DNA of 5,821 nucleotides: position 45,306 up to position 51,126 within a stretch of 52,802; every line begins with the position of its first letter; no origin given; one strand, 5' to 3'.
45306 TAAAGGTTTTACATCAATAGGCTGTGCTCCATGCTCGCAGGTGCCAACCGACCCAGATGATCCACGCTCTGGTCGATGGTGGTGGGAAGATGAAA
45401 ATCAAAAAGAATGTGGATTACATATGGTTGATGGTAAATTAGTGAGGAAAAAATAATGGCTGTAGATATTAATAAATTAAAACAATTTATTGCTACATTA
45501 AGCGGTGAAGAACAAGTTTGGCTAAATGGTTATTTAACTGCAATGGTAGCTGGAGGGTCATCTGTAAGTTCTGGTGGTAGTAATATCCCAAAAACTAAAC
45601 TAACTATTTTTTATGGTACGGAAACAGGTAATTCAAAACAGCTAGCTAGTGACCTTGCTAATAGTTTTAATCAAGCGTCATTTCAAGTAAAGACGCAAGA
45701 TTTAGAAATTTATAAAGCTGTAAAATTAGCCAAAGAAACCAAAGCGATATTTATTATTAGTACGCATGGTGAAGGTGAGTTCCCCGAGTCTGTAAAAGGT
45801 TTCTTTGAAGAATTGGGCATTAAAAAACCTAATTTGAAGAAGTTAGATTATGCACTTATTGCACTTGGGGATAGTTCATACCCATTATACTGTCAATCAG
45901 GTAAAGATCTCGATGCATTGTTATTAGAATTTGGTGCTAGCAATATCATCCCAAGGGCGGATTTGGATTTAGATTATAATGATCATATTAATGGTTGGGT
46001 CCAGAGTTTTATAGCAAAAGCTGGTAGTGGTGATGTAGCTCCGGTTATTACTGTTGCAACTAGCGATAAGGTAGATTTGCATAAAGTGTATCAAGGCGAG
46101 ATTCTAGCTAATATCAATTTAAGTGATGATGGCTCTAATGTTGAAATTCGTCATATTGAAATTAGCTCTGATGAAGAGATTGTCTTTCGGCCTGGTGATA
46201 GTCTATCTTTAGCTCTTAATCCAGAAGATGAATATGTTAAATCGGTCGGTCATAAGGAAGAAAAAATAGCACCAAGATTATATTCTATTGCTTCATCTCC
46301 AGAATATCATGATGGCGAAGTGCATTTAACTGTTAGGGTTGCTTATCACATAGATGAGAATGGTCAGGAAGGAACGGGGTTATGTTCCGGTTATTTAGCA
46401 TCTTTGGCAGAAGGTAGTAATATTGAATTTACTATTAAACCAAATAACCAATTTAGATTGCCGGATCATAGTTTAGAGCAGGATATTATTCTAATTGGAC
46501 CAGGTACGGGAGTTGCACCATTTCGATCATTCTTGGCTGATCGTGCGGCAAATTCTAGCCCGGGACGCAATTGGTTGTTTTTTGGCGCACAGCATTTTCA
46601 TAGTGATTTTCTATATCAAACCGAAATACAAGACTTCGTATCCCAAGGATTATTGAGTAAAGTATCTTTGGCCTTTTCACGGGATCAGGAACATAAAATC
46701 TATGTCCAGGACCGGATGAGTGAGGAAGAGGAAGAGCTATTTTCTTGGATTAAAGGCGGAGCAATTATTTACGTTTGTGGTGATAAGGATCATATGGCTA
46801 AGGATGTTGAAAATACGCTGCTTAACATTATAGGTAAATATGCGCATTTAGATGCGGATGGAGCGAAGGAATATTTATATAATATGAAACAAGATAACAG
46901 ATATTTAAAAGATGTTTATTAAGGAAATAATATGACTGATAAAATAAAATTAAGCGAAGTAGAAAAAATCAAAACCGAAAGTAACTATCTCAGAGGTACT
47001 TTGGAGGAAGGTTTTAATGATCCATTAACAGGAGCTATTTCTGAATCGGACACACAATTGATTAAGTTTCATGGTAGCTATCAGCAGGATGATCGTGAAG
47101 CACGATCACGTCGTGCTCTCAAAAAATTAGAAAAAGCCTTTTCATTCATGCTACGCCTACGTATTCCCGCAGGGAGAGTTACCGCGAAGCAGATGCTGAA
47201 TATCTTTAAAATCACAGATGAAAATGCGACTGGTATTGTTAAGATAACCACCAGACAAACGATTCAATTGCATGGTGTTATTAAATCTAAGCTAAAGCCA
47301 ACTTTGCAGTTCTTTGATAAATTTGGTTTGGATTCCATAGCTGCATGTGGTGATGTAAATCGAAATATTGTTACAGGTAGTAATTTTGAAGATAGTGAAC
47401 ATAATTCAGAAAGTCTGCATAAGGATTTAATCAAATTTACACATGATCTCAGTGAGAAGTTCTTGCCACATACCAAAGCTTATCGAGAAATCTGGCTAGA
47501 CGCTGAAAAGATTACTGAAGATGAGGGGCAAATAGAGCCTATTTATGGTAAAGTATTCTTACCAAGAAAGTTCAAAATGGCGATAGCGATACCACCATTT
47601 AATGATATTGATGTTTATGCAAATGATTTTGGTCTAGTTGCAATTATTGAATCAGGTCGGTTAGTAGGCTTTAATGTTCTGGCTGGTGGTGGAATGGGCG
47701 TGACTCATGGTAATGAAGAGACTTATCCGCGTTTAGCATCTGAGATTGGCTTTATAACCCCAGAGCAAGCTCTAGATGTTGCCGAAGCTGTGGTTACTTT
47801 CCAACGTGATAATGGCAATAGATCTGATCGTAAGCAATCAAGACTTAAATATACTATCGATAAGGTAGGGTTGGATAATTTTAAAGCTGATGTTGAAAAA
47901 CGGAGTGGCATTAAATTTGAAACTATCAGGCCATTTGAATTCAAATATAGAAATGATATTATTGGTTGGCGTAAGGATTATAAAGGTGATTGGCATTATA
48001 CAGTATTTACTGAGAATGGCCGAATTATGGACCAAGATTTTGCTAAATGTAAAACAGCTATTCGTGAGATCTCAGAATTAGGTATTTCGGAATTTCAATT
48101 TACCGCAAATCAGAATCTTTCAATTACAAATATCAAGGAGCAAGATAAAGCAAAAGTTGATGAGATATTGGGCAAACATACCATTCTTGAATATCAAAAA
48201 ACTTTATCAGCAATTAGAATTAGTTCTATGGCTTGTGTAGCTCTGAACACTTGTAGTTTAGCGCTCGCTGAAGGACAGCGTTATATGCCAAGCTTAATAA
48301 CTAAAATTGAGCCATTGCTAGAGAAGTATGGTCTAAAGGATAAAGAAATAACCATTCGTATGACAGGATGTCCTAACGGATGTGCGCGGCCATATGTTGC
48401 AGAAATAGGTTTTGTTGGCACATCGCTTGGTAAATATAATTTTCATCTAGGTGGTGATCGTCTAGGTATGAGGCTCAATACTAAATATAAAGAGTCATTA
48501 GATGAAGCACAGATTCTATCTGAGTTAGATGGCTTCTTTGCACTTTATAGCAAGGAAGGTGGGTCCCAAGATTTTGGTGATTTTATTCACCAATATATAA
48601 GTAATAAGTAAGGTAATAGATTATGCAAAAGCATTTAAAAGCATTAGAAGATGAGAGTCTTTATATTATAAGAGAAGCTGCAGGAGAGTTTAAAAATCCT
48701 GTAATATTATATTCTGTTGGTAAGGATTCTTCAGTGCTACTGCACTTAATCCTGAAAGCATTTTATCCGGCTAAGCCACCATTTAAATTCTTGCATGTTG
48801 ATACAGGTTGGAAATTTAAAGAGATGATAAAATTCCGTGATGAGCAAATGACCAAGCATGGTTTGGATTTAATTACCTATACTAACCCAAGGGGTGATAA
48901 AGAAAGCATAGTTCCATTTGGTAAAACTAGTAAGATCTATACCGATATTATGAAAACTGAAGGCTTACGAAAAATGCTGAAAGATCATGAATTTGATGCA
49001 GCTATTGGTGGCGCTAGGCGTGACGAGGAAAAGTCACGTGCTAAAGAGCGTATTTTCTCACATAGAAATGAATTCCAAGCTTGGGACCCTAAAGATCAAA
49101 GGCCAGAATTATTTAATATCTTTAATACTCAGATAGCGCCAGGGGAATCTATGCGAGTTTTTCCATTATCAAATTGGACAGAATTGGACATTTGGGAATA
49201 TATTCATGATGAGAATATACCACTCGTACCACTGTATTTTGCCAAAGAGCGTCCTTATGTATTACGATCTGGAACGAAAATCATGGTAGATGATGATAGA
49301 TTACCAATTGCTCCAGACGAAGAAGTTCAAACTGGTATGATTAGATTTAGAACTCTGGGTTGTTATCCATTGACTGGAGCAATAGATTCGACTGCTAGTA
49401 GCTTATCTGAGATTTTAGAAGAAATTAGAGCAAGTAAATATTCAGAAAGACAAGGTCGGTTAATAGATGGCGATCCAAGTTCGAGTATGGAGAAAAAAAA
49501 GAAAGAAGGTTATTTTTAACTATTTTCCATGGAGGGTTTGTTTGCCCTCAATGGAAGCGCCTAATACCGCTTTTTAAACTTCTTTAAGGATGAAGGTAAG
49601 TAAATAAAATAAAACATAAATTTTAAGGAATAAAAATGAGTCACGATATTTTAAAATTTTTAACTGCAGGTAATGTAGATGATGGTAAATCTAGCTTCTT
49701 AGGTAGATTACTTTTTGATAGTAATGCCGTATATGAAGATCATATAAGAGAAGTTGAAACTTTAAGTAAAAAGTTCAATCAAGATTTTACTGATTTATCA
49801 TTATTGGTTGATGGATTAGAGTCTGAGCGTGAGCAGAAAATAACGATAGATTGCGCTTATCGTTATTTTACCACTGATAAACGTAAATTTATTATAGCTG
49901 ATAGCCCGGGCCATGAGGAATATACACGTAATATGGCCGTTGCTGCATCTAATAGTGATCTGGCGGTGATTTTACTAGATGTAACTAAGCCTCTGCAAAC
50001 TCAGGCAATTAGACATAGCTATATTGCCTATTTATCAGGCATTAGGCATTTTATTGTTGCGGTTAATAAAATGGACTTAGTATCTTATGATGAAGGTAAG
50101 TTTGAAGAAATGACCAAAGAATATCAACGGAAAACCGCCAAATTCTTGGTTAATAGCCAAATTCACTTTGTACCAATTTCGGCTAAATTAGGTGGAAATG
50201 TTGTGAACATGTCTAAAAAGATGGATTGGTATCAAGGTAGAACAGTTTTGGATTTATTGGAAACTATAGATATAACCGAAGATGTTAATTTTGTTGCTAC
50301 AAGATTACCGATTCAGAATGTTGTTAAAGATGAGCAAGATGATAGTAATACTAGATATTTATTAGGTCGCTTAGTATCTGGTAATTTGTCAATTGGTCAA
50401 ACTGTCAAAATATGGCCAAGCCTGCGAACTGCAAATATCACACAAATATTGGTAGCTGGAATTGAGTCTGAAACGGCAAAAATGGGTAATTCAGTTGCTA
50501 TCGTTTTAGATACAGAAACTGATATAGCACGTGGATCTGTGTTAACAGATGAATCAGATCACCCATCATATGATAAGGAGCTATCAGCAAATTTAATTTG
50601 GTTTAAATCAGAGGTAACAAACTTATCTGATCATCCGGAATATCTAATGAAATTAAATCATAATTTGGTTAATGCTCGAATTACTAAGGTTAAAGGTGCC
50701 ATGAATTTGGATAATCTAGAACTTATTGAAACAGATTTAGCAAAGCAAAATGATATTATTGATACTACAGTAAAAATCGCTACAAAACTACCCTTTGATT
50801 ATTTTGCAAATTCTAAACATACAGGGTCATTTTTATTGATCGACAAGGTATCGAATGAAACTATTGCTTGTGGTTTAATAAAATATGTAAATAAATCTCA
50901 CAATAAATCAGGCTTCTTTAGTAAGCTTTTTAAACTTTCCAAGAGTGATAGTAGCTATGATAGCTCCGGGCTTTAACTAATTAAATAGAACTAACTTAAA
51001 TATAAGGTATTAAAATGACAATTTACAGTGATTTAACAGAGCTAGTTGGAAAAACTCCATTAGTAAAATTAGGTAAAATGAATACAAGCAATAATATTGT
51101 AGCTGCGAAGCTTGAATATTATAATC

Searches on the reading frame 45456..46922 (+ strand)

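Call 4: search_protein_families(library=pfam, proteins=[window:45456-46922:+])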
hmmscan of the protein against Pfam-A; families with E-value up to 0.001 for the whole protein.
window:45456-46922:+ (488 aa): 3 families
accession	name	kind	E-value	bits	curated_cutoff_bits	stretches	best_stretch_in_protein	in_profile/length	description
PF00258.30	Flavodoxin_1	-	1e-25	91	25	1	51-173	1-130/143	Flavodoxin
PF00175.26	NAD_binding_1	-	2.7e-16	60.6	22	1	346-452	1-108/109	Oxidoreductase NAD-binding domain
PF00667.26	FAD_binding_1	-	3.7e-11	43.5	32.3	1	270-313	178-222/222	FAD binding domain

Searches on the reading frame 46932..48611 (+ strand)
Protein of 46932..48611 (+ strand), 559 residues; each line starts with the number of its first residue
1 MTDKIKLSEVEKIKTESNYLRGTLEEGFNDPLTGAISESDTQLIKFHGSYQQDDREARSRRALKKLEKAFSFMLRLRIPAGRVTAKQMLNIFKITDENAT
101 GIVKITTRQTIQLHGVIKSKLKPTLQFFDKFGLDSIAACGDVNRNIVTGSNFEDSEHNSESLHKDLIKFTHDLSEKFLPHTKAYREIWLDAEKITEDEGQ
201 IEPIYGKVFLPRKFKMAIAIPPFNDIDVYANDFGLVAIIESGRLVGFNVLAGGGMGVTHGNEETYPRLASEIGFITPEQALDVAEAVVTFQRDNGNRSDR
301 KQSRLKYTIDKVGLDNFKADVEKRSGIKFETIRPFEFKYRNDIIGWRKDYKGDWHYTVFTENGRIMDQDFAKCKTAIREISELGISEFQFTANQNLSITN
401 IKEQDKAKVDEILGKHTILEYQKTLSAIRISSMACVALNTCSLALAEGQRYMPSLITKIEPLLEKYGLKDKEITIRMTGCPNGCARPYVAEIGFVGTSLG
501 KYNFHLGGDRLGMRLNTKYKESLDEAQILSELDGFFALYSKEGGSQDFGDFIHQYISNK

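Call 4: search_protein_families(library=pfam, proteins=[window:46932-48611:+])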
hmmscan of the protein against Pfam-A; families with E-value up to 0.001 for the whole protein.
window:46932-48611:+ (559 aa): 2 families
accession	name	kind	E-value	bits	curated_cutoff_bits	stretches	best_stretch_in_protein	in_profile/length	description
PF01077.27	NIR_SIR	-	4.9e-47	159.8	27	1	176-328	9-157/158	Nitrite and sulphite reductase 4Fe-4S domain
PF03460.22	NIR_SIR_ferr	-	3.8e-26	91.1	24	2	72-124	10-62/69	Nitrite/Sulfite reductase ferredoxin-like half domain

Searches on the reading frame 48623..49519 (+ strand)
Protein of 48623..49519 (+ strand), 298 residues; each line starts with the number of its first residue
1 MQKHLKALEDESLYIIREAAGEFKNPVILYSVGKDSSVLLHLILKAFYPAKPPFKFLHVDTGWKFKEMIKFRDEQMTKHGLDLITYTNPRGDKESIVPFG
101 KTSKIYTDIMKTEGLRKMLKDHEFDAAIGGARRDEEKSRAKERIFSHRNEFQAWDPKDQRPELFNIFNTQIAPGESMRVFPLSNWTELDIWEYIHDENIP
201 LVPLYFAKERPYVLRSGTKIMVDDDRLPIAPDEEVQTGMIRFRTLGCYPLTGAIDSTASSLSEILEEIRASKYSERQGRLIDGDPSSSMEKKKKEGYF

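Call 4: search_protein_families(library=pfam, proteins=[window:48623-49519:+])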
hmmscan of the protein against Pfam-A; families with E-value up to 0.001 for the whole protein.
window:48623-49519:+ (298 aa): 1 family
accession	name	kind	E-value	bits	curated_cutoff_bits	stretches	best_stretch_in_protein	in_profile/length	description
PF01507.26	PAPS_reduct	-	2.8e-55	187.5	22.5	1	25-252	1-174/175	Phosphoadenosine phosphosulfate reductase domain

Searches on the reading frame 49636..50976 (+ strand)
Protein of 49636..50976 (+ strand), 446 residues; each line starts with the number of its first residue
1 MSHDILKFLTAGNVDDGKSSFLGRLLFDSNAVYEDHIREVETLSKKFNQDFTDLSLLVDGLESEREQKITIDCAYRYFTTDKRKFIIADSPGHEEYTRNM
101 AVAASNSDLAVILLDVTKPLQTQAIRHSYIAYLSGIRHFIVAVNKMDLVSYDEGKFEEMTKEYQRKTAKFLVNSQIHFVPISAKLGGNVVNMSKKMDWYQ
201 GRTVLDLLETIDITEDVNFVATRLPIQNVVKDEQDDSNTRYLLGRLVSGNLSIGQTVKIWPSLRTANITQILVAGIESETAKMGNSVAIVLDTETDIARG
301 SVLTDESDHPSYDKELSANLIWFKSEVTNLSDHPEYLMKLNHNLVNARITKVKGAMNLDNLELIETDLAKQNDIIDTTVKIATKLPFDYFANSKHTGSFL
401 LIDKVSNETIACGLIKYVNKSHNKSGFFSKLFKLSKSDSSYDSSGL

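Call 4: search_protein_families(library=pfam, proteins=[window:49636-50976:+])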
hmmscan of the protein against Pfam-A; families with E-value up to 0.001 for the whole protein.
window:49636-50976:+ (446 aa): 6 families
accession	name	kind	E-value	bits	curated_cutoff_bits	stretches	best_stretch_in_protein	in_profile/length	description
PF00009.33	GTP_EFTU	-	4.1e-37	128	26.5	1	4-194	2-180/188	Elongation factor Tu GTP binding domain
PF22594.2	GTP-eEF1A_C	-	6e-14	52.7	27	1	316-416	2-101/101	GTP-eEF1A C-terminal domain-like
PF00071.28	Ras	-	0.0002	21.4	21.6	1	69-192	32-152/162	Ras family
PF01926.29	MMR_HSR1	-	0.00034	21.1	21.9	0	66-145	29-113/113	50S ribosome-binding GTPase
PF03144.31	GTP_EFTU_D2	-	0.00046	21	30.3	1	241-304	3-73/73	Elongation factor Tu domain 2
PF03193.22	RsgA_GTPase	-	0.00057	20.2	30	0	100-174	16-90/174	RsgA GTPase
